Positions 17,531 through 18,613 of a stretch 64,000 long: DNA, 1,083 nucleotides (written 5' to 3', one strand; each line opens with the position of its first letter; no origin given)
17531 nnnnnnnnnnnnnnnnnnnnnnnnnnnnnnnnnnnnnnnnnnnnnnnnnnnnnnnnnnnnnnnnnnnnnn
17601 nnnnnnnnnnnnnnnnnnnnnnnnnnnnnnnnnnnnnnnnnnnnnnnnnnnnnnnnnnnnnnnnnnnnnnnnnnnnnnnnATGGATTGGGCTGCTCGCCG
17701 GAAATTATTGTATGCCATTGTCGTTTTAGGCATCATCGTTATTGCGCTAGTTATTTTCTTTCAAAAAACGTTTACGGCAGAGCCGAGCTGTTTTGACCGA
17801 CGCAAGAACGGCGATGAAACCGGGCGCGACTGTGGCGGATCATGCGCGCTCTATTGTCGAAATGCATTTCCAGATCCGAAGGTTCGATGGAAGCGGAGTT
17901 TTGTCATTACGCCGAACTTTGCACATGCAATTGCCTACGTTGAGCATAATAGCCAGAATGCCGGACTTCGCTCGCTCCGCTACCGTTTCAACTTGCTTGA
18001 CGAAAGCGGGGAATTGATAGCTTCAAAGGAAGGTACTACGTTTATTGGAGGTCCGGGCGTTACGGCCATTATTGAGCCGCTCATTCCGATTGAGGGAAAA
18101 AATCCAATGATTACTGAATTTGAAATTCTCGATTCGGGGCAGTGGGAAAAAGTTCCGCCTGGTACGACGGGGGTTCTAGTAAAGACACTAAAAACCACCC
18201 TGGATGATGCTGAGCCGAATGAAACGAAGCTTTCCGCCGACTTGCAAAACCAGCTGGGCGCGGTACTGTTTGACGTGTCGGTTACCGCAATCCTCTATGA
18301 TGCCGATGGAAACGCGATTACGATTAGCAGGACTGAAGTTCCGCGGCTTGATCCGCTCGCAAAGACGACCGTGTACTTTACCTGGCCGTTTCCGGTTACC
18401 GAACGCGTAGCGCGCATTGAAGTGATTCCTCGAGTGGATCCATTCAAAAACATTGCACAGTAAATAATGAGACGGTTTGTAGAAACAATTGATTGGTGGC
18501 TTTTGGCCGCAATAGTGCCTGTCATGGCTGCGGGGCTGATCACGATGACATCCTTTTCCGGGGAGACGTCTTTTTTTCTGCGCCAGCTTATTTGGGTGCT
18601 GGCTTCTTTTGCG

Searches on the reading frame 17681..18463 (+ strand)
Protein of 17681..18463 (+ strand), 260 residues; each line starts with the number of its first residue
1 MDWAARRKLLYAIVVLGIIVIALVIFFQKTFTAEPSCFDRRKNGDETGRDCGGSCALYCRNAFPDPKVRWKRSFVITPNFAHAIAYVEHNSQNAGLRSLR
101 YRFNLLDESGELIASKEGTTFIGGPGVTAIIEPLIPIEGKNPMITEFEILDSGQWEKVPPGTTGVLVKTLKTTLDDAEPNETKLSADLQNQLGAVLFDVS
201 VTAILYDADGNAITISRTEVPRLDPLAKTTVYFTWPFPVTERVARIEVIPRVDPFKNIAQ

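Call 6: search_protein_families(library=pfam, proteins=[window:17681-18463:+], max_evalue=0.001)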
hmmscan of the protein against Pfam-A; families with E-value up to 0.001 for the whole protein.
window:17681-18463:+ (260 aa): 0 families

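Call 24: search_protein_families(library=pfam, proteins=[window:17681-18463:+], max_evalue=10)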
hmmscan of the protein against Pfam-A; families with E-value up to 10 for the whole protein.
window:17681-18463:+ (260 aa): 5 families
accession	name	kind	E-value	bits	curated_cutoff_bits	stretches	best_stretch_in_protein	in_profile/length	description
PF17424.7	DUF5411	-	0.15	12.5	30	1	10-38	7-35/134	Family of unknown function (DUF5411)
PF21512.3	ITPK1_preATP-grasp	-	0.15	12.5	27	1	188-219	25-56/87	Inositol-tetrakisphosphate 1-kinase, preATP-grasp domain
PF07705.17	CARDB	-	0.24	12.1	22.7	1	208-248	44-81/101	CARDB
PF16316.10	DUF4956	-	0.26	11.4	30.6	1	171-208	122-160/169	Domain of unknown function (DUF4956)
PF12669.12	FeoB_associated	-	5.2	7.9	27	0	14-59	4-36/44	FeoB-associated Cys-rich membrane protein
